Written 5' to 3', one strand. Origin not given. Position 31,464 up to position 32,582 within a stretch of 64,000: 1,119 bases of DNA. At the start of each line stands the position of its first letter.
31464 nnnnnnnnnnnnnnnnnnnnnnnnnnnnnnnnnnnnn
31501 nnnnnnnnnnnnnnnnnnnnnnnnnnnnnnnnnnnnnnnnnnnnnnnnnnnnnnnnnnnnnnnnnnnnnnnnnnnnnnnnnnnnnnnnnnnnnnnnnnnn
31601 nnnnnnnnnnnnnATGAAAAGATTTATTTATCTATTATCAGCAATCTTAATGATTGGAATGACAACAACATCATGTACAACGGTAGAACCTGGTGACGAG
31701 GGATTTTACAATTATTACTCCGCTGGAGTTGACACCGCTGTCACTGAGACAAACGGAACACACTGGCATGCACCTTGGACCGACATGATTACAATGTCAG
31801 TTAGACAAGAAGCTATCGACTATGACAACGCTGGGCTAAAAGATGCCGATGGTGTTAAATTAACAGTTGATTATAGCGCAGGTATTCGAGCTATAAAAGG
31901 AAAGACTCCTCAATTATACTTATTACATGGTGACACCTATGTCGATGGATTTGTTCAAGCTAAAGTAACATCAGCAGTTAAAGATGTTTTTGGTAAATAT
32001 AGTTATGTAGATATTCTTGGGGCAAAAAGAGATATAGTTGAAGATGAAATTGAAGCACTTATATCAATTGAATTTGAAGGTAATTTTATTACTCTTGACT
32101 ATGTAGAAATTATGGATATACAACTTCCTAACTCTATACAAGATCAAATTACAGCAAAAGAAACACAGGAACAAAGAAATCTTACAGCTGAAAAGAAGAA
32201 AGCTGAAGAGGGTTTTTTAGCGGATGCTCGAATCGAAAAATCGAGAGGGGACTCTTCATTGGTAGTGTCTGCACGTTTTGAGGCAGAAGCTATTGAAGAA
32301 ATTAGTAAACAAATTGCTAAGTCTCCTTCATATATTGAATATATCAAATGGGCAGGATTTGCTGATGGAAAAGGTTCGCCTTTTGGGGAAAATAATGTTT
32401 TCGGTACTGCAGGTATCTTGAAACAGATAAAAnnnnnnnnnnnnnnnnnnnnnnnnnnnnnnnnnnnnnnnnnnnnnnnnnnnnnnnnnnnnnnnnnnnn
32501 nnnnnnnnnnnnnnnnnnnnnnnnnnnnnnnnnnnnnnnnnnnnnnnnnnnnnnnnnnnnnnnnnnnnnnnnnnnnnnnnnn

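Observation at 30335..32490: Membrane-protein islet: lone opposite-strand membrane gene, secreted protein, two-TM peptide and an SPFH/HflC-like lipoprotein ending in a strong terminator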

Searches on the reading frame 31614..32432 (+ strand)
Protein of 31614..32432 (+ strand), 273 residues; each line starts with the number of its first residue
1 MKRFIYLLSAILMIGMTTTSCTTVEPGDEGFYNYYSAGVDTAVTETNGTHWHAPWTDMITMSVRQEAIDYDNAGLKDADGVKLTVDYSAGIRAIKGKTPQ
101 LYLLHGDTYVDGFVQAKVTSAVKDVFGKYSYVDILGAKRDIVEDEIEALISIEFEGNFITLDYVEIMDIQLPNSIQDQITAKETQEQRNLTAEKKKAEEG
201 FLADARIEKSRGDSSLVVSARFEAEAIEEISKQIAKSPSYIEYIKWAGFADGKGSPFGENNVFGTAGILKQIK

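Call 5: search_protein_families(library=pfam, proteins=[window:31614-32432:+], max_evalue=0.1)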
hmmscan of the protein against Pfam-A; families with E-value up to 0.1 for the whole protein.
seq(273 aa): 1 family
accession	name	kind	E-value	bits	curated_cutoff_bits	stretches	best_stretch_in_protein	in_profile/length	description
PF01145.31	Band_7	-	3.7e-20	73.1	23.6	1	23-198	2-173/176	SPFH domain / Band 7 family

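Call 6: search_protein_families(library=phrogs, proteins=[window:31614-32432:+], max_evalue=0.1)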
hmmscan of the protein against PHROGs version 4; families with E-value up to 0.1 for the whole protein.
seq(273 aa): 1 family
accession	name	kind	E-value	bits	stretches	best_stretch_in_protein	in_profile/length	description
phrog_200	-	other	5e-35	122.3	1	4-245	83-330/379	lipoprotein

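Call 8: search_protein_families(library=ncbifam, proteins=[window:31614-32432:+], max_evalue=0.1)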
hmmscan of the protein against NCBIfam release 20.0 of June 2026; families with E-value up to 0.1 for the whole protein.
seq(273 aa): 1 family
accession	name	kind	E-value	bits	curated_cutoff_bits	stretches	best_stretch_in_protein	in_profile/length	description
NF008181.0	PRK10930.1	equivalog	0.039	12.7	660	1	97-194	168-270/419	FtsH protease activity modulator HflK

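Call 9: search_dna_similar(query=window:31614-32432:+, collection=phages, mode=protein, max_rows=40, max_evalue=0.001)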
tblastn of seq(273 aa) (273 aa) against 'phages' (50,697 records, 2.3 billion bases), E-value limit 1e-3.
Records with a match: 171; places in all: 171; records where one place covers at least 80% of the query: 115.
Best place of each record, by identity: <60% 171.
By first word of the organism name: Enterococcus 53; Pseudomonas 41; Bacillus 29; Halorubrum 12; Prevotella 11; uncultured 4; Bacteroides 3; Rhizobium 3; Halophage 2; Stenotrophomonas 2; and 8 more.
By host as written in the record: Pseudomonas aeruginosa 19; - 17; Enterococcus faecalis 14; Prevotella sp. 11; Enterococcus sp. 6; Halorubrum sp. 5; Bacillus cereus 5; Bacillus thuringiensis subsp. kurstaki 5; and 48 more.
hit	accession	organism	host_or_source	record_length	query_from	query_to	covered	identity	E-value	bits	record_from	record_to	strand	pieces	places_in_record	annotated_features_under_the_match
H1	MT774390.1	uncultured phage cr85_1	human feces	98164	1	248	91%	27.7%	5e-9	62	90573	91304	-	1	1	serine protease | hypothetical protein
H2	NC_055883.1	uncultured phage cr85_1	human feces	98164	1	248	91%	27.7%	5e-9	62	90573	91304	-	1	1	serine protease | hypothetical protein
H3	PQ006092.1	bajarodcaudo virus 1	Chaetodipus spinatus feces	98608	3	248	90%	27.0%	2e-11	70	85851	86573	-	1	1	high frequency of lysogenization C protein | hypothetical protein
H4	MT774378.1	uncultured phage cr106_1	human feces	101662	3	259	94%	25.6%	8e-9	62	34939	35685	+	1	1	hypothetical protein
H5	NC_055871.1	uncultured phage cr106_1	human feces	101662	3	259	94%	25.6%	8e-9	62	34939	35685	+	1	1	hypothetical protein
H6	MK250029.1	Prevotella phage Lak-C1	Prevotella sp.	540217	1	248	91%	26.4%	1e-8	61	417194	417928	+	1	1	record has no annotation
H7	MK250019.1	Prevotella phage Lak-A2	Prevotella sp.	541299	1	248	91%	26.4%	1e-8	61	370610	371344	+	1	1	record has no annotation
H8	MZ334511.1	Halorubrum virus HRTV-21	Halorubrum sp.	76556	25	253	84%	28.6%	3e-5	51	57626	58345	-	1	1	SPFH superfamily protein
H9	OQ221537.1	Bacteroides phage PhiCrAssBcn2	Bacteroides intestinalis DSM 108646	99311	11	259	91%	26.0%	3e-7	57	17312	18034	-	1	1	hypothetical protein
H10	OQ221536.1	Bacteroides phage PhiCrAssBcn1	Bacteroides intestinalis DSM 108646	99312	11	259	91%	26.0%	3e-7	57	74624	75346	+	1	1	hypothetical protein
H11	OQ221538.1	Bacteroides phage PhiCrAssBcn3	Bacteroides intestinalis DSM 108646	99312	11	259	91%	26.0%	3e-7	57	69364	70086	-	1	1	hypothetical protein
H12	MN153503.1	Bacillus phage Chotacabras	Bacillus thuringiensis subsp. kurstaki ...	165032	7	248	89%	26.6%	6e-10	66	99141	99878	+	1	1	140: band-7-like membrane protein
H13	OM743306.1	Bacillus phage vB_BcgM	Bacillus mycoides MC118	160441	1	236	86%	27.0%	3e-8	60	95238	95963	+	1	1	prohibitin-family protein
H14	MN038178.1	Bacillus phage Beyonphe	Bacillus cereus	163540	1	236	86%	26.8%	6e-10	65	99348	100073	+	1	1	154: prohibitin-family protein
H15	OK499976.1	Bacillus phage vB_BanH_JarJar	Bacillus anthracis Sterne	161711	1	236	86%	26.4%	2e-9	64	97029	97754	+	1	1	prohibitin family protein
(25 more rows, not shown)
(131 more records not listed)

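Call 12: search_protein_families(library=padloc, proteins=[window:31614-32432:+], max_evalue=0.1)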
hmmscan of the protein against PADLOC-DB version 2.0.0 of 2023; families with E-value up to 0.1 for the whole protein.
seq(273 aa): 0 families

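Call 13: find_related_loci(query=window:31614-32432:+, collection=viral_contigs, flank=6000)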
Query seq(273 aa) (273 aa) in viral_contigs; peptide patterns used: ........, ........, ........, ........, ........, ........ (x = any residue, [..] = any of these).
167 stretches matched a pattern, but none encodes a relative of the query by tblastn (E <= 1e-3).

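Call 14: find_homologous_proteins(query=window:31614-32432:+)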
Query seq(273 aa) (273 aa): 79 proteins with E <= 0.001 among 783 candidates.
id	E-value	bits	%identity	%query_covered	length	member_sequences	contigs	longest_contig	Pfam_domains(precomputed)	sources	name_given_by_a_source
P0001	1.3e-174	597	99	100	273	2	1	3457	PF01145.32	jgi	-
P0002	2.2e-110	386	64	100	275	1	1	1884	PF01145.32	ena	-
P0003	3.1e-105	369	60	99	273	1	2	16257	PF01145.32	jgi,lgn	jgi:regulator of protease activity HflC (stomatin/prohibitin superfamily)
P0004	2.0e-100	354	58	100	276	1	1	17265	PF01145.32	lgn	-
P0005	2.9e-87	311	55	95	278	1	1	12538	PF01145.32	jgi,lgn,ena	-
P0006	1.6e-78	282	51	98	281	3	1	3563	PF01145.32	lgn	-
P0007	6.4e-77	277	49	99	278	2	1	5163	PF01145.32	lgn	-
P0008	6.6e-75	270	50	98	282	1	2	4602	PF01145.32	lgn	-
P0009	3.5e-74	268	49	97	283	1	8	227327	PF01145.32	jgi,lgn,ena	jgi:prohibitin 1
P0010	4.8e-74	267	49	98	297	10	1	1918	PF01145.32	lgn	-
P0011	5.2e-72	261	48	100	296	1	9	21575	PF01145.32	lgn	-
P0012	6.6e-72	260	49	100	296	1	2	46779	PF01145.32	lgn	-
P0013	7.7e-72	260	48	100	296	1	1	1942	PF01145.32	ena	-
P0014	2.4e-71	258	49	99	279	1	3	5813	PF01145.32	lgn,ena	-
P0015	3.7e-70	254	49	95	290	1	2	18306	PF01145.32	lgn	-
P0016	5.6e-70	254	48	97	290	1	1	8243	PF01145.32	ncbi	-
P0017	8.9e-70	253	48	99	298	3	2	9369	PF01145.32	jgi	jgi:prohibitin 1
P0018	8.3e-69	250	47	99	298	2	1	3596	PF01145.32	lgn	-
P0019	1.5e-68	249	49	92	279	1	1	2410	PF01145.32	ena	-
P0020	1.7e-68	249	49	92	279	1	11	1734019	PF01145.32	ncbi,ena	-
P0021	1.8e-68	249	46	100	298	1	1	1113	PF01145.32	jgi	jgi:regulator of protease activity HflC (stomatin/prohibitin superfamily)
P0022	1.9e-68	249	47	99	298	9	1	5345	PF01145.32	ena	-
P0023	2.4e-68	249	47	99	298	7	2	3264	PF01145.32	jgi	jgi:prohibitin 1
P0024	3.1e-68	248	49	92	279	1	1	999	PF01145.32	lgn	-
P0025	4.4e-68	248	46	99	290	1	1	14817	PF01145.32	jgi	jgi:prohibitin 1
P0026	6.9e-68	247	46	100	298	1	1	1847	PF01145.32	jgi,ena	-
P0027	6.9e-68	247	47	97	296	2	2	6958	PF01145.32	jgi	-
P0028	8.5e-68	247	46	100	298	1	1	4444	PF01145.32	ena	-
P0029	1.1e-67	246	47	99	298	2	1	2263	PF01145.32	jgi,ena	-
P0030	2.2e-67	245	47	97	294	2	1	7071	PF01145.32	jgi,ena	-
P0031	2.5e-67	245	45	100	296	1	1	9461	PF01145.32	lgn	-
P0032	4.1e-67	244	46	97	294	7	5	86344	PF01145.32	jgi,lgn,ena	jgi:regulator of protease activity HflC (stomatin/prohibitin superfamily)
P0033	8.0e-67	244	48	97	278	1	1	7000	PF01145.32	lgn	-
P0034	8.3e-67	243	47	98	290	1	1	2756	PF01145.32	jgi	jgi:regulator of protease activity HflC (stomatin/prohibitin superfamily)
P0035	1.0e-66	243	45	100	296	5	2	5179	PF01145.32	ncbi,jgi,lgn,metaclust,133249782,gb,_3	jgi:prohibitin 1|metaclust:\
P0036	1.2e-66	243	50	92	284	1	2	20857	PF01145.32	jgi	jgi:prohibitin 1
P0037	1.3e-66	243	46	98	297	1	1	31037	PF01145.32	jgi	jgi:prohibitin 1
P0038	1.3e-66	243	48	98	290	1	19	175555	PF01145.32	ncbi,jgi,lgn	ncbi:MAG: prohibitin 1 [Crocinitomicaceae bacterium]|jgi:prohibitin 1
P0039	3.1e-66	242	48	96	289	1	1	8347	PF01145.32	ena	-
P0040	3.5e-66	241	48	98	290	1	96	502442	PF01145.32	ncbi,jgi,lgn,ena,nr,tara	ncbi:MAG: prohibitin family protein [Crocinitomicaceae bacterium]|jgi:regulator of protease activity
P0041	8.9e-66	240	48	98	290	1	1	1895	PF01145.32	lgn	-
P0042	9.5e-66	240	48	92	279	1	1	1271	PF01145.32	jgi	-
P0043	2.0e-65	239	47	92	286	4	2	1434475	PF01145.32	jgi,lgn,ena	-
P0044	5.1e-65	238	45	96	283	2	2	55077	PF01145.32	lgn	-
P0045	6.7e-65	237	44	100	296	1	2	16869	PF01145.32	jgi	jgi:prohibitin 1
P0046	9.8e-65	237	44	99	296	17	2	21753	PF01145.32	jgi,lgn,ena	jgi:regulator of protease activity HflC (stomatin/prohibitin superfamily)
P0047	1.3e-64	236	48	95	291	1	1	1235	PF01145.32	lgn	-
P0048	1.9e-64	236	48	92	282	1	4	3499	PF01145.32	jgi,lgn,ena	-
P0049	2.1e-64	236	48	92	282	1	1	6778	PF01145.32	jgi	-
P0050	2.8e-64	235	47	98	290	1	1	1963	PF01145.32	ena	-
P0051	1.1e-63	233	47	92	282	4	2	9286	PF01145.32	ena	-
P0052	3.7e-63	232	45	98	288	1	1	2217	PF01145.32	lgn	-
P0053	4.1e-63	231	46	96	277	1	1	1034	PF01145.32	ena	-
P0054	6.7e-63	231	45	99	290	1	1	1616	PF01145.32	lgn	-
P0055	8.7e-63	230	47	99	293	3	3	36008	PF01145.32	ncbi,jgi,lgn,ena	-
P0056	5.6e-62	228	47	95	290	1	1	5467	PF01145.32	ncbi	-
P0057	1.5e-61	226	45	96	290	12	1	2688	PF01145.32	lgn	-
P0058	2.1e-61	226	45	98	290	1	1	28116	PF01145.32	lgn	-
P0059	2.4e-61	226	46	96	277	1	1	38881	PF01145.32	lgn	-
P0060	3.2e-61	225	47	92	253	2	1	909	PF01145.32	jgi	jgi:regulator of protease activity HflC (stomatin/prohibitin superfamily)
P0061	4.1e-61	225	45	96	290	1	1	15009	PF01145.32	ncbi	-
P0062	4.1e-61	225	45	96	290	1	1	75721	PF01145.32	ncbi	-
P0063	6.1e-61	224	46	99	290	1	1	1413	PF01145.32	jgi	-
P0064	7.6e-61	224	45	96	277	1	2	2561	PF01145.32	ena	-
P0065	1.2e-60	223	44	99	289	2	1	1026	PF01145.32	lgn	-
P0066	4.7e-60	221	45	97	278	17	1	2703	PF01145.32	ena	-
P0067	4.1e-59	218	44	97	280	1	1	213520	PF01145.32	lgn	-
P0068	1.1e-58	217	45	92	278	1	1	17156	PF01145.32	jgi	jgi:regulator of protease activity HflC (stomatin/prohibitin superfamily)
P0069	2.1e-58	216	44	99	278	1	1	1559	PF01145.32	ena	-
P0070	4.3e-58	215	46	92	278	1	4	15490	PF01145.32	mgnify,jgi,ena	mgnify:CR=1 FL=1|jgi:regulator of protease activity HflC (stomatin/prohibitin superfamily)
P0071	5.4e-58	215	44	99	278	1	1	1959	PF01145.32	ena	-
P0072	6.0e-58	214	44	99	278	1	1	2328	PF01145.32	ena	-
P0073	7.8e-58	214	44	99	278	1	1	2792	PF01145.32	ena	-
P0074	8.0e-58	214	53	71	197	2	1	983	PF01145.32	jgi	jgi:regulator of protease activity HflC (stomatin/prohibitin superfamily)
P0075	2.8e-57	212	46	92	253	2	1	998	PF01145.32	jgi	jgi:regulator of protease activity HflC (stomatin/prohibitin superfamily)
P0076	2.9e-57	212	43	97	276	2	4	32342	PF01145.32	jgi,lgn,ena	jgi:regulator of protease activity HflC (stomatin/prohibitin superfamily)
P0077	5.0e-51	192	51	66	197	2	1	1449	PF01145.32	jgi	jgi:prohibitin 1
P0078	4.9e-49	185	49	66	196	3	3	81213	PF01145.32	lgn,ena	-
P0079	2.5e-43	167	52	61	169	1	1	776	PF01145.32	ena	-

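Call 15: find_encoding_contigs(protein=P0003, flank=8000, max_places=3)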
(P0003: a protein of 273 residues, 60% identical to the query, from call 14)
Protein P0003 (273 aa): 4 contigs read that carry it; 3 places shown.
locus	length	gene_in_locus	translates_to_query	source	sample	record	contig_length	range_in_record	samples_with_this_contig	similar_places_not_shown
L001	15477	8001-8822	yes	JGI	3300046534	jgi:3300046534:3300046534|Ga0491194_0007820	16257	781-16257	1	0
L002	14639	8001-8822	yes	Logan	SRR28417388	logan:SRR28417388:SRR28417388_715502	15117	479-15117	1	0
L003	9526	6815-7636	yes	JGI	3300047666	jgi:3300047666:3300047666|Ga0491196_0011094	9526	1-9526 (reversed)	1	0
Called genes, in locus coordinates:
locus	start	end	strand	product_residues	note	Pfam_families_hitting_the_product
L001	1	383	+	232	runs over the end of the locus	-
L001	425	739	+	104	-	-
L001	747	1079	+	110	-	-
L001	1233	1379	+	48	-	-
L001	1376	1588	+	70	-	-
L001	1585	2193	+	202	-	-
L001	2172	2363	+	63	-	-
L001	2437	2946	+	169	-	-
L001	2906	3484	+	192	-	-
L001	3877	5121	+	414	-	-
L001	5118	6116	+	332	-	-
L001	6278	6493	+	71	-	-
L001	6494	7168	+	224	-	PF00899:ThiF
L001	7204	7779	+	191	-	-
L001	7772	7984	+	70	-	-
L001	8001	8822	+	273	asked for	PF01145:Band_7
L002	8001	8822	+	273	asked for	PF01145:Band_7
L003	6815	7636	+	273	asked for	PF01145:Band_7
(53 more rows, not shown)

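Call 16: find_encoding_contigs(protein=P0004, flank=8000, max_places=3)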
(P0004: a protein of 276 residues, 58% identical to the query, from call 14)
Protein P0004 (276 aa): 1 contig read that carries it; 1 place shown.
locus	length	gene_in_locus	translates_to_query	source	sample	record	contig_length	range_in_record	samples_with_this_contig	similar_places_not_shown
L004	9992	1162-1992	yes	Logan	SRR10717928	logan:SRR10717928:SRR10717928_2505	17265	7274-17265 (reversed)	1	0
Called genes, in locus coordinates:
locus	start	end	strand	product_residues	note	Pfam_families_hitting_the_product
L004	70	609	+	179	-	-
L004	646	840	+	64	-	-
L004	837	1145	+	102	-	-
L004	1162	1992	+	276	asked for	PF01145:Band_7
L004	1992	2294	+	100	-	-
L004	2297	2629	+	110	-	-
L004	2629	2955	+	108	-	-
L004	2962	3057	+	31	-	-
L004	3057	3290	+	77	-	-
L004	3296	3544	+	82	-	-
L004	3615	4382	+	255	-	-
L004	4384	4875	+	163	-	-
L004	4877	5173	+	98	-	-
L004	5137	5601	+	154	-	-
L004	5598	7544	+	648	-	PF01612:DNA_pol_A_exo1, PF00476:DNA_pol_A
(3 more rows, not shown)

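Call 17: find_encoding_contigs(protein=P0040, flank=5000, max_places=3)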
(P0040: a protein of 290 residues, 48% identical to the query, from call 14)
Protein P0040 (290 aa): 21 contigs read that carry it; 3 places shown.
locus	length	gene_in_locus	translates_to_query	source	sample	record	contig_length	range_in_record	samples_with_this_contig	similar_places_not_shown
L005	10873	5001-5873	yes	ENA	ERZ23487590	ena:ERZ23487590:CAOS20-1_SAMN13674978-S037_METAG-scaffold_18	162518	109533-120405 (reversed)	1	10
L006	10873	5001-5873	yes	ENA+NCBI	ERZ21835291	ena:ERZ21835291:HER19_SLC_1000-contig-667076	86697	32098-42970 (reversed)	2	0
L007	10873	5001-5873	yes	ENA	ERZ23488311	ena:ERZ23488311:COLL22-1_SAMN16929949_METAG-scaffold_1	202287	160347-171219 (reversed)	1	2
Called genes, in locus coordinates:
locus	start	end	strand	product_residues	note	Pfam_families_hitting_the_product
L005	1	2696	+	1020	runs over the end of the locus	PF07549:Sec_GG (faint), PF21760:SecD_1st, PF22599:SecDF_P1_head, PF02355:SecD_SecF_C, PF03176:MMPL (weak), PF02355:SecD_SecF_C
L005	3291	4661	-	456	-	PF00929:RNase_T, PF01541:GIY-YIG, PF27096:UvrC_M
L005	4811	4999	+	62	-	-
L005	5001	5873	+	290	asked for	PF01145:Band_7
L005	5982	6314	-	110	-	-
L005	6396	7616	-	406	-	-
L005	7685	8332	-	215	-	-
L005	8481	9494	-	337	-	-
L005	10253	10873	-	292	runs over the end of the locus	PF02629:CoA_binding, PF13380:CoA_binding_2 (weak), PF13607:Succ_CoA_lig, PF00549:Ligase_CoA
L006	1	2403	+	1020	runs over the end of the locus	PF07549:Sec_GG (faint), PF21760:SecD_1st, PF22599:SecDF_P1_head, PF02355:SecD_SecF_C, PF03176:MMPL (weak), PF02355:SecD_SecF_C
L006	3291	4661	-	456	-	PF00929:RNase_T, PF01541:GIY-YIG, PF27096:UvrC_M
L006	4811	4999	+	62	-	-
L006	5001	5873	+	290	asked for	PF01145:Band_7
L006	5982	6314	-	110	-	-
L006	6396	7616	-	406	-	-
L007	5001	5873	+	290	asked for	PF01145:Band_7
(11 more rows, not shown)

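Call 24: find_encoding_contigs(protein=P0009, flank=5000, max_places=3)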
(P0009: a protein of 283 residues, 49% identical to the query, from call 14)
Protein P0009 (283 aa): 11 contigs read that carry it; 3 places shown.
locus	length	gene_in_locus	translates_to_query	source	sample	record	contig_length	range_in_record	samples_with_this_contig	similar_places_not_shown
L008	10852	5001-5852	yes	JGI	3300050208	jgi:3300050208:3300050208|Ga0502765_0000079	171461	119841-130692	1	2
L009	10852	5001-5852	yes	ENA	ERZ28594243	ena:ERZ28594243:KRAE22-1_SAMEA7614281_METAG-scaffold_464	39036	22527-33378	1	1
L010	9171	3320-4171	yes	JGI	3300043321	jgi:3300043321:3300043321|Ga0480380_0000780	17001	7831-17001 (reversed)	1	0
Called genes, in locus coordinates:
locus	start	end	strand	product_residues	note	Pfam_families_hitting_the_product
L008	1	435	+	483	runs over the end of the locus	PF25436:BSD2_CRD (faint)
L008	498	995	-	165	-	-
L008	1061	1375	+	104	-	PF06094:GGACT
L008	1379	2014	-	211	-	-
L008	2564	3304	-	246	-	PF00574:CLP_protease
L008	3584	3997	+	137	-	-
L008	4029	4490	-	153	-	-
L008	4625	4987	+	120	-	-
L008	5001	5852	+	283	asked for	PF01145:Band_7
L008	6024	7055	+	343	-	-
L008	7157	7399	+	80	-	-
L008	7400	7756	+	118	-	-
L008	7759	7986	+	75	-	-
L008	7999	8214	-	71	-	-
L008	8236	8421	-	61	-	-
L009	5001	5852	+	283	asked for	PF01145:Band_7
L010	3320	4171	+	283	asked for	PF01145:Band_7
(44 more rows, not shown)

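Call 27: find_related_loci(query=A1, collection=viral_contigs, flank=6000)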
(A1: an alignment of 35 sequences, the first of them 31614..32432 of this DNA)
Query A1 (273 aa) in viral_contigs; peptide patterns used: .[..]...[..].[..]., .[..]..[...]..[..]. (x = any residue, [..] = any of these).
97 stretches matched a pattern; 37 encode a relative of the query (tblastn E <= 1e-3); 37 distinct loci.
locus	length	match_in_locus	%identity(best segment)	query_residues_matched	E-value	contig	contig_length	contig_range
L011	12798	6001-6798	48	4-273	3e-73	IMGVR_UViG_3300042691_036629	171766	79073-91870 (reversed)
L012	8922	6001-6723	40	11-248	2e-53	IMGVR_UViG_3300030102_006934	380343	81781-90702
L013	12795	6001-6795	27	11-273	3e-18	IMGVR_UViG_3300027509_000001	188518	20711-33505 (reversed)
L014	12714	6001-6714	29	21-264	1e-16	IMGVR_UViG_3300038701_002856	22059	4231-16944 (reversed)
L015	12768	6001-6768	27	4-269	4e-15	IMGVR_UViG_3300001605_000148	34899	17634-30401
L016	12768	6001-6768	27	4-269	4e-15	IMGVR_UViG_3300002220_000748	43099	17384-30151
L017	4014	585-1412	25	1-267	6e-14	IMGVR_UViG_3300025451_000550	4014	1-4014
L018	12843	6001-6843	25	1-269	4e-12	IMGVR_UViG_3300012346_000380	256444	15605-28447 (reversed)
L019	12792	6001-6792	20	5-267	1e-11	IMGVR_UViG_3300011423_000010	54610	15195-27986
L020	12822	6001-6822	24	8-269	2e-11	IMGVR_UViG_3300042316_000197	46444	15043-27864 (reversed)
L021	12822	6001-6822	24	8-269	2e-11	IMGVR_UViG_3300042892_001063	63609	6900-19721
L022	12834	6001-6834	25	1-269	6e-11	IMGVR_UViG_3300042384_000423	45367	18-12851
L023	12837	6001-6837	23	1-267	1e-10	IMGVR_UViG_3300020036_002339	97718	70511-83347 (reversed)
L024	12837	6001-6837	23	1-267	1e-10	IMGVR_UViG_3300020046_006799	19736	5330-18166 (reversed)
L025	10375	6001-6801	25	15-269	1e-9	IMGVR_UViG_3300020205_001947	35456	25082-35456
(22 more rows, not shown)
